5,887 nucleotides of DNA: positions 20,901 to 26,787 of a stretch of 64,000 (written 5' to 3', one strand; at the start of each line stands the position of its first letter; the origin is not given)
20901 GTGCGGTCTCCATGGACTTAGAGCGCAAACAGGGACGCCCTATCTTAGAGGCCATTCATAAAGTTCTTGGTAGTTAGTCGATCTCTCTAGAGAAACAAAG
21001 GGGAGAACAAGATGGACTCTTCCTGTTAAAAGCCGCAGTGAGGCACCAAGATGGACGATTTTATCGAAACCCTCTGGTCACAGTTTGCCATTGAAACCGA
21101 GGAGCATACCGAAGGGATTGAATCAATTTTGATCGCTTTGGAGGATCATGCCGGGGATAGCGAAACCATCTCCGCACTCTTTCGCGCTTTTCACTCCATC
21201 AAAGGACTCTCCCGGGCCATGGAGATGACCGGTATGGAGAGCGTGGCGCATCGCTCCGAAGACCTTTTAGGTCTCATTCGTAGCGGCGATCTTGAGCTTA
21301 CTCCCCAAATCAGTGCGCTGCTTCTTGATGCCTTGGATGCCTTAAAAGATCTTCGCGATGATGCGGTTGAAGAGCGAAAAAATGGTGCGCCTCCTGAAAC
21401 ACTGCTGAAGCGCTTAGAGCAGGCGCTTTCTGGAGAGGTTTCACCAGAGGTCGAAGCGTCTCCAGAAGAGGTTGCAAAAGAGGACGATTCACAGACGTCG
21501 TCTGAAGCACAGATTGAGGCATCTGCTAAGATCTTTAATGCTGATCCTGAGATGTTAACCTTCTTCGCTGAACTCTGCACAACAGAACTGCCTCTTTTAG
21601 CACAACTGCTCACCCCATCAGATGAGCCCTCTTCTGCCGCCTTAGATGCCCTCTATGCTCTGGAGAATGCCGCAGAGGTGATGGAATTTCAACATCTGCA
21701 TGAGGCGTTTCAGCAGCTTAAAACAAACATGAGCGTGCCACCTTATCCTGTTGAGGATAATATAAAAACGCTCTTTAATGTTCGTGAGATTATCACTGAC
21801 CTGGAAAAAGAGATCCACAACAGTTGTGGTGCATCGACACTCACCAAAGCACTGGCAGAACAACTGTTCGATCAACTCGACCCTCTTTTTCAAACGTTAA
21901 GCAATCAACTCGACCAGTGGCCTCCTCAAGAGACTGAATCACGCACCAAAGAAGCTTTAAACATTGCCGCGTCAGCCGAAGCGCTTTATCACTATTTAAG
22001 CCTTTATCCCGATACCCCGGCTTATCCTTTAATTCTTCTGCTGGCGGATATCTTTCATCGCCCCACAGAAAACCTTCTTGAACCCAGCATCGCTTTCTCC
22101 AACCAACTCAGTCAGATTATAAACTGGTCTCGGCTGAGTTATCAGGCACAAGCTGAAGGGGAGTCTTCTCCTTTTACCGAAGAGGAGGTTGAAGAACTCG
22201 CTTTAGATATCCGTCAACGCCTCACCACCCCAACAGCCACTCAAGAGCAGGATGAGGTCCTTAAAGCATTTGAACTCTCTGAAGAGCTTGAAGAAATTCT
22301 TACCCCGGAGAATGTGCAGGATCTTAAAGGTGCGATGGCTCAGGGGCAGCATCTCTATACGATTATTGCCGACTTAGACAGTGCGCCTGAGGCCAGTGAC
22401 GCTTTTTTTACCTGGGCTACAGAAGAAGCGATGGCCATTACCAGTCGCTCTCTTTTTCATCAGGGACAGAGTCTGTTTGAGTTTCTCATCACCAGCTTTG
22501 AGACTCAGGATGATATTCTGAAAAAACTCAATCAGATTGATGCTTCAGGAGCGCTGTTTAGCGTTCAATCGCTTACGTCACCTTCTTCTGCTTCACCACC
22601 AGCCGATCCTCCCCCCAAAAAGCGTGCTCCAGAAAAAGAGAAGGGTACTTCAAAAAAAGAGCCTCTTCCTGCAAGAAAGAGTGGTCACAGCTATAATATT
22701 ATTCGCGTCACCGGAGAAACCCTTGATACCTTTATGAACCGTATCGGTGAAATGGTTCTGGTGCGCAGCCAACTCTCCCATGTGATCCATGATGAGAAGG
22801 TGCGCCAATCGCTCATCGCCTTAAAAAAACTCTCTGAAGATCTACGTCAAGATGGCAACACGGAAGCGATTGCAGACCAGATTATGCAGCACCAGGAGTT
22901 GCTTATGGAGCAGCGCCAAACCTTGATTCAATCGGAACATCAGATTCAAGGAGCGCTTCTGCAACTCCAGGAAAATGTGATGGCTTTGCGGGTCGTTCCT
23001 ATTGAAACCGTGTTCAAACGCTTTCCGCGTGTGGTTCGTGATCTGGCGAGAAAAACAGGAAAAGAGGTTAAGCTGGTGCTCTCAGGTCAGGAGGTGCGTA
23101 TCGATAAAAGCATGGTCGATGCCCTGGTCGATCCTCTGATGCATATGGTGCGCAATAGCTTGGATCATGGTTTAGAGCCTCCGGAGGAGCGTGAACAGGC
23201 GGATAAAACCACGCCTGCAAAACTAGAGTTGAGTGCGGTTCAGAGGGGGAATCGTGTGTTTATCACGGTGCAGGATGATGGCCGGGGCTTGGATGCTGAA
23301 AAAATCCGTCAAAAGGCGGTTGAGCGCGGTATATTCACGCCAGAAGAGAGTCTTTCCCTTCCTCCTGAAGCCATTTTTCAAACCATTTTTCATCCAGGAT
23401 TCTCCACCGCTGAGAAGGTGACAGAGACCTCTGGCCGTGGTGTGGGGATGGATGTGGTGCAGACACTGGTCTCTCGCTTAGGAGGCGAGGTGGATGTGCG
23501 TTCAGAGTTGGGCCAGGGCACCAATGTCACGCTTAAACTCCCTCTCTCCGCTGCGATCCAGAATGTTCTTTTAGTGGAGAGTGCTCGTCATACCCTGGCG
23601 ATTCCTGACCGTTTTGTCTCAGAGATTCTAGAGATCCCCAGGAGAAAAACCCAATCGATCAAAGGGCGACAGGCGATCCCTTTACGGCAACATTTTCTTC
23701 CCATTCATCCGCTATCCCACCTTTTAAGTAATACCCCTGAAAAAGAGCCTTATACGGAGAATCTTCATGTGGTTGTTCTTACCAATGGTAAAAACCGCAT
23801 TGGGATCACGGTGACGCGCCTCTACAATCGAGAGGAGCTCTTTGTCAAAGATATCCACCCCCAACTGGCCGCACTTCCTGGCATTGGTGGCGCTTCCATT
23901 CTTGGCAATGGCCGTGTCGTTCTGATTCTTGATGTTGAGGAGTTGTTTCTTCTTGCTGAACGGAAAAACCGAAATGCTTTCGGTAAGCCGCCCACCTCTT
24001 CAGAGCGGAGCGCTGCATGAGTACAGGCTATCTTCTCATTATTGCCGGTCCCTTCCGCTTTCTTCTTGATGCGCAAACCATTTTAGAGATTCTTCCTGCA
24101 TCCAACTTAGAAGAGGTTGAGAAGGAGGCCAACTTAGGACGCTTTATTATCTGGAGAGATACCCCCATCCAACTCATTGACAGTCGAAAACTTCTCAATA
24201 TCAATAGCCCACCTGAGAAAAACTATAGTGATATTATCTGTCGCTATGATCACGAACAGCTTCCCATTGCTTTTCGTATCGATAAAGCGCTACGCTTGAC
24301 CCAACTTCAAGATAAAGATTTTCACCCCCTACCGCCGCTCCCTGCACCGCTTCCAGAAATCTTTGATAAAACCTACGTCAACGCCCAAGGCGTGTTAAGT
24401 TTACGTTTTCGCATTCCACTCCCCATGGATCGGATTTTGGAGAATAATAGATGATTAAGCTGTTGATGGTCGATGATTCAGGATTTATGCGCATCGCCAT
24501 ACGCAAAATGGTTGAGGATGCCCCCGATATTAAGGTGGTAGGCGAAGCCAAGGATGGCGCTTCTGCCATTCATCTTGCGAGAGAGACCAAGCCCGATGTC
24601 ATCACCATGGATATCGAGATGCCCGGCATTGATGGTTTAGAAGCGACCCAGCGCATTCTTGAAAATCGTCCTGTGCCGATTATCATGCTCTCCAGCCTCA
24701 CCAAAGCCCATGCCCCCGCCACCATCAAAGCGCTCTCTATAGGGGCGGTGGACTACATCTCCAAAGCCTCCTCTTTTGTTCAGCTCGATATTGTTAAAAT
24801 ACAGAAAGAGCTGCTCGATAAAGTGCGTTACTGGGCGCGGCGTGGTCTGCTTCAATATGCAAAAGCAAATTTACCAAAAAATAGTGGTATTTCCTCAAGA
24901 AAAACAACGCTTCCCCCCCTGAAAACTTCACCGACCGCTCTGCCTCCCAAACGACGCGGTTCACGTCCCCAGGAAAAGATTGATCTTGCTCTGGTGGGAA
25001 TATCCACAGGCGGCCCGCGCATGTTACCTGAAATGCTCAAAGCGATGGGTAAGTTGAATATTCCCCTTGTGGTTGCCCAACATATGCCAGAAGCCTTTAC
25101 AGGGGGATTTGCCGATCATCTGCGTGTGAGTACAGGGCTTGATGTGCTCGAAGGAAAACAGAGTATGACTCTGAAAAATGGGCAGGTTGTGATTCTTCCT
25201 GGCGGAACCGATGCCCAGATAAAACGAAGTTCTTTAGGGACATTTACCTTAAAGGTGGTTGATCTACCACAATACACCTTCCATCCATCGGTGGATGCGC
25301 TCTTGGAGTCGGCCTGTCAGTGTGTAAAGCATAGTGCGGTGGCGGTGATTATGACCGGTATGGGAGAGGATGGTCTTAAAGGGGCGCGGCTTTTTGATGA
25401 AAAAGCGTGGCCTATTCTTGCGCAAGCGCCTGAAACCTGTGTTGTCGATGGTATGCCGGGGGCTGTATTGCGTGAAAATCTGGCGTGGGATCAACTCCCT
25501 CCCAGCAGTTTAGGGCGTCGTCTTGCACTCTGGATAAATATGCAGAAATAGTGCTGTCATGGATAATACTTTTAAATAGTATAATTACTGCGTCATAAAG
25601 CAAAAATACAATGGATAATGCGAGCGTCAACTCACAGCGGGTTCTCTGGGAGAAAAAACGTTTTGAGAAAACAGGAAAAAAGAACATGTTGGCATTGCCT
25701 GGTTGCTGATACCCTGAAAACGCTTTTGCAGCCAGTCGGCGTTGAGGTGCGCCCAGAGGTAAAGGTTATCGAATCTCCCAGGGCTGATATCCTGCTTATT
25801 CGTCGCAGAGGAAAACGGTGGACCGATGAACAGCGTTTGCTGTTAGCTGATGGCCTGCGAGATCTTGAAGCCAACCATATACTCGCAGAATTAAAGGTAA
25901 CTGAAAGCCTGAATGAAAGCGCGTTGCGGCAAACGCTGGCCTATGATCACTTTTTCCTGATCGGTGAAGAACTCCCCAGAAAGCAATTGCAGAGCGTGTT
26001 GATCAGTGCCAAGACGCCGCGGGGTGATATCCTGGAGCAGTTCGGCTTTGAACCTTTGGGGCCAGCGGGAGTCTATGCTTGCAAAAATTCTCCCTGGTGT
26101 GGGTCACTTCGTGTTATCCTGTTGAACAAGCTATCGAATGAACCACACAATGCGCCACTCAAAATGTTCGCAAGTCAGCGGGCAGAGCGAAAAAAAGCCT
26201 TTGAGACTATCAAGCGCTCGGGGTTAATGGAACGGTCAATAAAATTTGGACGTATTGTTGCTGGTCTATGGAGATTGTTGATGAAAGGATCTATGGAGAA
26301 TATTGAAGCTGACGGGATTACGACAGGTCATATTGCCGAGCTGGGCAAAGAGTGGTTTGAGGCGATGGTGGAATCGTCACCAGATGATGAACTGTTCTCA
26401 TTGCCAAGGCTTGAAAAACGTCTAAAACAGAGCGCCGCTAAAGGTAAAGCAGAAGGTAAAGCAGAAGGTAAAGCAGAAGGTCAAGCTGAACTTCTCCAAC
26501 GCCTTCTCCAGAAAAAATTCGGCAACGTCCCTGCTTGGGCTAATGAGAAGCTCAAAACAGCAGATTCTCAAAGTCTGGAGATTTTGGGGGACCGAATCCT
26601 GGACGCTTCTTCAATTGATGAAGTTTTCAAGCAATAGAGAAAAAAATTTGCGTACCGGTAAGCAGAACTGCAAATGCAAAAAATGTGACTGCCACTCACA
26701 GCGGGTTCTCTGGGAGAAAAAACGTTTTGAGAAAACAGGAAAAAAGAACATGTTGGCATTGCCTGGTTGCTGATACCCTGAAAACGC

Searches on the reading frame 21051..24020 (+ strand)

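Call 25: search_protein_families(library=pfam, proteins=[window:21051-24020:+], max_evalue=0.00001)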
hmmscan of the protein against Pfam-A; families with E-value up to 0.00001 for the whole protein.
window:21051-24020:+ (989 aa): 3 families
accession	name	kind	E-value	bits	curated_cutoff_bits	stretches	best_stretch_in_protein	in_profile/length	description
PF01584.24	CheW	-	9e-20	71.2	23.5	1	839-966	2-134/138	CheW-like domain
PF02518.31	HATPase_c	-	2.2e-19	70.4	26.4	1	694-833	4-110/111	Histidine kinase-, DNA gyrase B-, and HSP90-like ATPase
PF01627.28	Hpt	-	3.4e-13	50.1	24.6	1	8-100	2-83/84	Hpt domain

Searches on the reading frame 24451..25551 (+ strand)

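Call 25: search_protein_families(library=pfam, proteins=[window:24451-25551:+], max_evalue=0.00001)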
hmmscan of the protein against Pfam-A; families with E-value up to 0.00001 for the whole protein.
window:24451-25551:+ (366 aa): 2 families
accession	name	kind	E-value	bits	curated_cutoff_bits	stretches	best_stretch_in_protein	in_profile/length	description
PF01339.22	CheB_methylest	-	4.6e-44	150.6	24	1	181-358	2-174/174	CheB methylesterase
PF00072.30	Response_reg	-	1.3e-23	83.8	30.2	1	5-112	2-106/111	Response regulator receiver domain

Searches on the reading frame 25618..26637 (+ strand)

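Call 25: search_protein_families(library=pfam, proteins=[window:25618-26637:+], max_evalue=0.00001)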
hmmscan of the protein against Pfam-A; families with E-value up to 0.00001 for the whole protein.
window:25618-26637:+ (339 aa): 1 family
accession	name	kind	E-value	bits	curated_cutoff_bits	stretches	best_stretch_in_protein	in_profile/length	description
PF14261.11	DUF4351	-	2.7e-10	40.6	25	1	283-336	2-55/59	Domain of unknown function (DUF4351)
